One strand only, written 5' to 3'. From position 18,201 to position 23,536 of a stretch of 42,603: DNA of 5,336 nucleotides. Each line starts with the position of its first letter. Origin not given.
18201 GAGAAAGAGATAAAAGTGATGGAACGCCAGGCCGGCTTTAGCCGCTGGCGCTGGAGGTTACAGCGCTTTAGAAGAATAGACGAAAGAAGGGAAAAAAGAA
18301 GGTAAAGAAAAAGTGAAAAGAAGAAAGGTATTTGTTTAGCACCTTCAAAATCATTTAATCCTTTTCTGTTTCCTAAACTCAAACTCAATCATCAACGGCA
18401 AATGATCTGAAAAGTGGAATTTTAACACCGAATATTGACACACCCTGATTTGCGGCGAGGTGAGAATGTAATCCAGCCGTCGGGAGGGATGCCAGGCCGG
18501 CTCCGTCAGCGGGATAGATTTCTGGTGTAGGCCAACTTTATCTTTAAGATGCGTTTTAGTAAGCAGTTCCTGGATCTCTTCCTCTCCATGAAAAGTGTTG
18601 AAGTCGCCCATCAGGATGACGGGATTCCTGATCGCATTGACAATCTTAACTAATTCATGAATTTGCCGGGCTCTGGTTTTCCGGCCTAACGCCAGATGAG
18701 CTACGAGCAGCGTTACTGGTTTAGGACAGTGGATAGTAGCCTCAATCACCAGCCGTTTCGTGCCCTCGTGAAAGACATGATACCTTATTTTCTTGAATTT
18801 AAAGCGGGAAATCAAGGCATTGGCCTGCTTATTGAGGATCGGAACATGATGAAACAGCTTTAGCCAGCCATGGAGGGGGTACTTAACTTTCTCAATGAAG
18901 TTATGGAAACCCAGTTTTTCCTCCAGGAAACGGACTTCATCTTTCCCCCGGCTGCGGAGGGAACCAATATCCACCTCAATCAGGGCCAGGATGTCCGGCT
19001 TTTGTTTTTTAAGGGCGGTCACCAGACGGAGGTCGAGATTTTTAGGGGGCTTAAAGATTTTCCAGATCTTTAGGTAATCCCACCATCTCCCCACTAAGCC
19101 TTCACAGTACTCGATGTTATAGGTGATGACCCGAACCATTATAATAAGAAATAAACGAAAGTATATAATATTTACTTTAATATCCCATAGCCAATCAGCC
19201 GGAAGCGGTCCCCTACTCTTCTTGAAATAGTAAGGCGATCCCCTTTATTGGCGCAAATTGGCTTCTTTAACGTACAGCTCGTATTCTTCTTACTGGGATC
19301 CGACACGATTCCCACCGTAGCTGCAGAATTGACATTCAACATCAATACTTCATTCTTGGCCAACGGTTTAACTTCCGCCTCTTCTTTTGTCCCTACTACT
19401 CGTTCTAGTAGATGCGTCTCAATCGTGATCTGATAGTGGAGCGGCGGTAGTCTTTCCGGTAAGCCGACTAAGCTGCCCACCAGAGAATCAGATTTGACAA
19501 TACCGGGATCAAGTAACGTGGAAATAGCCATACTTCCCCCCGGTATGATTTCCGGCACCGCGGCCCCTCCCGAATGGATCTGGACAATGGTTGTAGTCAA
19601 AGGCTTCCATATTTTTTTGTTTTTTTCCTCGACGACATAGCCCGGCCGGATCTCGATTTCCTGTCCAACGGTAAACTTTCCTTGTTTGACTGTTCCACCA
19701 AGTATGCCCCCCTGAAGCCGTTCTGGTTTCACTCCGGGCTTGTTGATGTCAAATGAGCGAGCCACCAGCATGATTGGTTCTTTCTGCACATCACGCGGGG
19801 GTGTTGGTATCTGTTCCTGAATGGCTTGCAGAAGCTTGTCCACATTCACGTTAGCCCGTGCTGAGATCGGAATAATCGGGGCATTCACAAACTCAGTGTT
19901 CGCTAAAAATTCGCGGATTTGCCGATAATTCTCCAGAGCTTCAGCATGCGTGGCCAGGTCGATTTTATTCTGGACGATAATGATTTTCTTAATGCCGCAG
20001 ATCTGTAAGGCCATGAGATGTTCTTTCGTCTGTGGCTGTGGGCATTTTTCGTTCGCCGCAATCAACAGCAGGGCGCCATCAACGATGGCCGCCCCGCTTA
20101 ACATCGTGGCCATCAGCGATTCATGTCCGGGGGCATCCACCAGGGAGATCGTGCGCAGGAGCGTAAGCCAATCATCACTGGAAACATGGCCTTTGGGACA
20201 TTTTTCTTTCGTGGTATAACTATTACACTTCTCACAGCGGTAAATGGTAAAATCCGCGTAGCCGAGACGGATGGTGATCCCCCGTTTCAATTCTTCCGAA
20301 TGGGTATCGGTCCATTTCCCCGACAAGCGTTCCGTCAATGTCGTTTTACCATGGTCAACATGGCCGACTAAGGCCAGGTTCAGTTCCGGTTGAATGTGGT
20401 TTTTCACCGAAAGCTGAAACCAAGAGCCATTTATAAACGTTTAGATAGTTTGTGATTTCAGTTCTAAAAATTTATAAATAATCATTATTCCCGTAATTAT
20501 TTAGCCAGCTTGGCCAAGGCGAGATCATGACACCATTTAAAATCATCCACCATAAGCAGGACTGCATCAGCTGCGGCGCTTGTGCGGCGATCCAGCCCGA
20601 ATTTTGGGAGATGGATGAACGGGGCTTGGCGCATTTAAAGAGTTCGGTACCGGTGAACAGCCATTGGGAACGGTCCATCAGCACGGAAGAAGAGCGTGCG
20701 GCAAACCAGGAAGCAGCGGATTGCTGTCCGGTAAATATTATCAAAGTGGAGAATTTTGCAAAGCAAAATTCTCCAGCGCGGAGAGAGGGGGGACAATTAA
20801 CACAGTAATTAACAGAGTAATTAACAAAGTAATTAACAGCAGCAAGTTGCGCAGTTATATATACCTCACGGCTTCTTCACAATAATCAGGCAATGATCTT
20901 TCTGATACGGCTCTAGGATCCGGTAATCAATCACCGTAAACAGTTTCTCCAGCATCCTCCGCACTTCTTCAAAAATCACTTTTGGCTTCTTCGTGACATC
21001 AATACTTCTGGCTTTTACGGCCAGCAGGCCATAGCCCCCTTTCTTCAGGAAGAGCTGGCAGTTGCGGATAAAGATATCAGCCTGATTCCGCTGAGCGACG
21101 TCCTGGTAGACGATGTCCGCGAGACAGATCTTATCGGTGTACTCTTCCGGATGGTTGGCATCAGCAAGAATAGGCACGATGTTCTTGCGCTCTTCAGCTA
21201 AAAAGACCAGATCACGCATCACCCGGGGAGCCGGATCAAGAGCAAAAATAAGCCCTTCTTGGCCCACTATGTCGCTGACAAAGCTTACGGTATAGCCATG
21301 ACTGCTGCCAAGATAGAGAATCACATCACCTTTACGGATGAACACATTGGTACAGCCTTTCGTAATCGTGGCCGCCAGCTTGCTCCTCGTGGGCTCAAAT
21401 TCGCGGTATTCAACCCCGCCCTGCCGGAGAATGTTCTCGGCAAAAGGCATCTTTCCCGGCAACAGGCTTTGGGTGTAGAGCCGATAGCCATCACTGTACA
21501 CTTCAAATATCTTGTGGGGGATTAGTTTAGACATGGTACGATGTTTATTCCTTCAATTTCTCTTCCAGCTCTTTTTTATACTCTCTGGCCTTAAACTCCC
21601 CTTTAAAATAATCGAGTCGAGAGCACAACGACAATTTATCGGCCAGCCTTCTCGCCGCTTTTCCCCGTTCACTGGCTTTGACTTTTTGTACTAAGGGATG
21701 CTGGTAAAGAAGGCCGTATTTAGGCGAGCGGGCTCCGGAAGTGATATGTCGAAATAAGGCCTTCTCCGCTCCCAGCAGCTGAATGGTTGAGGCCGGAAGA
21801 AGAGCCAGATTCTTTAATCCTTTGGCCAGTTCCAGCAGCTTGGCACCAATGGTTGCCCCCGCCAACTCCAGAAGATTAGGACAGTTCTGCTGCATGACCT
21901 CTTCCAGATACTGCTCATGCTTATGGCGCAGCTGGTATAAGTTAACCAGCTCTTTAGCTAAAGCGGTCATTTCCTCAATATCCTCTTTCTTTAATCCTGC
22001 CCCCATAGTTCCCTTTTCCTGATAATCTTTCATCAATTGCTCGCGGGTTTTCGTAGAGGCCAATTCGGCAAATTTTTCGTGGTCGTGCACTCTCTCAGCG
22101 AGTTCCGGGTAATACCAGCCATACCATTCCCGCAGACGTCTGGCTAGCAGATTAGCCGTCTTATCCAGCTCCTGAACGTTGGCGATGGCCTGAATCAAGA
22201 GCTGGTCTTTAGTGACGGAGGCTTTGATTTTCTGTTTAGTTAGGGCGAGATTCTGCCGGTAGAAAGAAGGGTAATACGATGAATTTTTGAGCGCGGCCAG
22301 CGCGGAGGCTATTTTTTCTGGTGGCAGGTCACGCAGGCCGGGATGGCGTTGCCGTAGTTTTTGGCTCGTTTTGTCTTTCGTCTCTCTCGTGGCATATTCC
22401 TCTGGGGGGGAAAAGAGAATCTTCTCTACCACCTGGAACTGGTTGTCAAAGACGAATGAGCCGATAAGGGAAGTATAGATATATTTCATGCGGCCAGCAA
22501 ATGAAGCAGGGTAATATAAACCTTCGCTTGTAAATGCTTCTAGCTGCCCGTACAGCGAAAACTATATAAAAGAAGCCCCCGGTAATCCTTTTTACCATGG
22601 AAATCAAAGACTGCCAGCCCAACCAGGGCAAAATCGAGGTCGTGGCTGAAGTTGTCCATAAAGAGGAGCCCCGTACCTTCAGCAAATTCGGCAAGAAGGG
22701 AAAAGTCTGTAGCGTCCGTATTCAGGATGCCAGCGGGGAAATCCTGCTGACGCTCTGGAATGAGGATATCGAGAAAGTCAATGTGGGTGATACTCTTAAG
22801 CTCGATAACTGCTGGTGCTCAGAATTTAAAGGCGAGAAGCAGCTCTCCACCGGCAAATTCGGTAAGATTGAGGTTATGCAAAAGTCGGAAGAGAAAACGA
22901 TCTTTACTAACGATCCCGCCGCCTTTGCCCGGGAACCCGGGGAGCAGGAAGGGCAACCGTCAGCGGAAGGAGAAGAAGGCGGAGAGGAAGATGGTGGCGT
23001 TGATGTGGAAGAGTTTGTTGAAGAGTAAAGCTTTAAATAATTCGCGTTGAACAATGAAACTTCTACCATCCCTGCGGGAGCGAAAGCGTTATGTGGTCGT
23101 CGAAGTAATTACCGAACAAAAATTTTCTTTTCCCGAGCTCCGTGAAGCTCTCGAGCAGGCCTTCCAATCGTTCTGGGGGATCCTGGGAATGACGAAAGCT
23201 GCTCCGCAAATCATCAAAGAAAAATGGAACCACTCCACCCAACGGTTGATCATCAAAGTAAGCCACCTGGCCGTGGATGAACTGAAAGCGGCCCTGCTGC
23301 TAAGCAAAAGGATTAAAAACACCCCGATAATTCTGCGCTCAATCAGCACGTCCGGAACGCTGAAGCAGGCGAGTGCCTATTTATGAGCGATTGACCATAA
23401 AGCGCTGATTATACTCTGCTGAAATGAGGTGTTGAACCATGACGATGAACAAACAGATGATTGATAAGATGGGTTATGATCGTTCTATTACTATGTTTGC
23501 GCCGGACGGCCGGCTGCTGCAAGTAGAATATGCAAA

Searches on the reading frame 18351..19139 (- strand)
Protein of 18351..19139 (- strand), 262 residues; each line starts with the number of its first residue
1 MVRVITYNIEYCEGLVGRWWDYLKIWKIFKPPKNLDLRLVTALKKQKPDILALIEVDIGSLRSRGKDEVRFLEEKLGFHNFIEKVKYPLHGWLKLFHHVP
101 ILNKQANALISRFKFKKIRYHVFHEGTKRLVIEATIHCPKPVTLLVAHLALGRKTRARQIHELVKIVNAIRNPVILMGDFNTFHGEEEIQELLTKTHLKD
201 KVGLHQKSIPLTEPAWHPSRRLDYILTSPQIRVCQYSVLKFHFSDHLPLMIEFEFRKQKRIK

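Call 24: search_protein_families(library=pfam, proteins=[window:18351-19139:-])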
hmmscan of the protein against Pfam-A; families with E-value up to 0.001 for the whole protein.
window:18351-19139:- (262 aa): 3 families
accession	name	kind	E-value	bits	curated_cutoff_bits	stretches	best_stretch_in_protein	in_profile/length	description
PF03372.29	Exo_endo_phos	-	3.4e-19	69.9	24.5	1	6-246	2-225/225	Endonuclease/Exonuclease/phosphatase family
PF23226.1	Exo_endo_phos_PGAP2IP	-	4.6e-05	23.3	27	1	39-200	26-178/239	PGAP2IP, C-terminal nuclease-like domain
PF14529.12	Exo_endo_phos_2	-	6.8e-05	23.2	27.4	1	158-249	16-116/117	Endonuclease-reverse transcriptase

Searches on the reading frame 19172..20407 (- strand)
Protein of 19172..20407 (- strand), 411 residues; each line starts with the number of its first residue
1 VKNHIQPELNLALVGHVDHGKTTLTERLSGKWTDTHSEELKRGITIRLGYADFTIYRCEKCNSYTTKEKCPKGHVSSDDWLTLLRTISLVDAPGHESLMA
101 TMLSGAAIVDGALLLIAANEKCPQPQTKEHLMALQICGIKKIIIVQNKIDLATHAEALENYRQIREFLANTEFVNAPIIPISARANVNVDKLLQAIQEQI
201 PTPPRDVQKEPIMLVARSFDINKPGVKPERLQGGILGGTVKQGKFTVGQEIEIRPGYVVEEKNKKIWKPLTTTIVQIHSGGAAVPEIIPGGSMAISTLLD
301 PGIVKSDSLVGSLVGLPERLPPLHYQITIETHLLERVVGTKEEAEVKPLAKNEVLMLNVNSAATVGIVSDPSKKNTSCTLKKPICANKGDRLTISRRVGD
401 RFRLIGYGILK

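Call 24: search_protein_families(library=pfam, proteins=[window:19172-20407:-])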
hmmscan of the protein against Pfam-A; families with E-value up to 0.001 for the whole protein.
window:19172-20407:- (411 aa): 6 families
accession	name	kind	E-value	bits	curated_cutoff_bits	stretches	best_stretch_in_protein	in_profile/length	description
PF00009.33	GTP_EFTU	-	1.5e-34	119.7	26.5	1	9-201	4-187/188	Elongation factor Tu GTP binding domain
PF09173.17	eIF2_C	-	7e-30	103.5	22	1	326-409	2-85/86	Initiation factor eIF2 gamma, C terminal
PF03193.22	RsgA_GTPase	-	6.4e-07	29.8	30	1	106-200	20-108/174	RsgA GTPase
PF03144.31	GTP_EFTU_D2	-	8.4e-05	23.4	30.3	1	233-297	1-58/73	Elongation factor Tu domain 2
PF01926.29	MMR_HSR1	-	0.00056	20.4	21.9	0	11-148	2-113/113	50S ribosome-binding GTPase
PF16897.10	MMR_HSR1_Xtn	-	0.00067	20.1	35.2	0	141-199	57-103/106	C-terminal region of MMR_HSR1 domain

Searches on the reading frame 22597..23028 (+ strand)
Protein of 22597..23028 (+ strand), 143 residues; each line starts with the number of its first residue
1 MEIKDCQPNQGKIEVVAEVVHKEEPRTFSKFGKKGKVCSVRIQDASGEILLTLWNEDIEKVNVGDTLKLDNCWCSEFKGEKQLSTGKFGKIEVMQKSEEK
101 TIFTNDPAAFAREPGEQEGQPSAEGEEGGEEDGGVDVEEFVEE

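Call 24: search_protein_families(library=pfam, proteins=[window:22597-23028:+])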
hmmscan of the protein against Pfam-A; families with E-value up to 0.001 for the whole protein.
window:22597-23028:+ (143 aa): 2 families
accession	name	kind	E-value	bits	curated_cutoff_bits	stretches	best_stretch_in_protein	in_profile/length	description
PF21473.3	Ssb-like_OB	-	4.6e-08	33.6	24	1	14-93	18-97/97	Single-stranded DNA binding protein Ssb-like, OB fold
PF01336.31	tRNA_anti-codon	-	6.9e-05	23.1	27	1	15-83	3-67/75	OB-fold nucleic acid binding domain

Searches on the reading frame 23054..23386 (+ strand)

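Call 26: search_protein_families(library=pfam, proteins=[window:23054-23386:+])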
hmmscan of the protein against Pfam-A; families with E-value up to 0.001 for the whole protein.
window:23054-23386:+ (110 aa): 1 family
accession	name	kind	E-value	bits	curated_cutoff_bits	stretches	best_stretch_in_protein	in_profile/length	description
PF01900.24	RNase_P_Rpp14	-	1.8e-15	57.4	23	1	12-108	1-101/104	Rpp14/Pop5 family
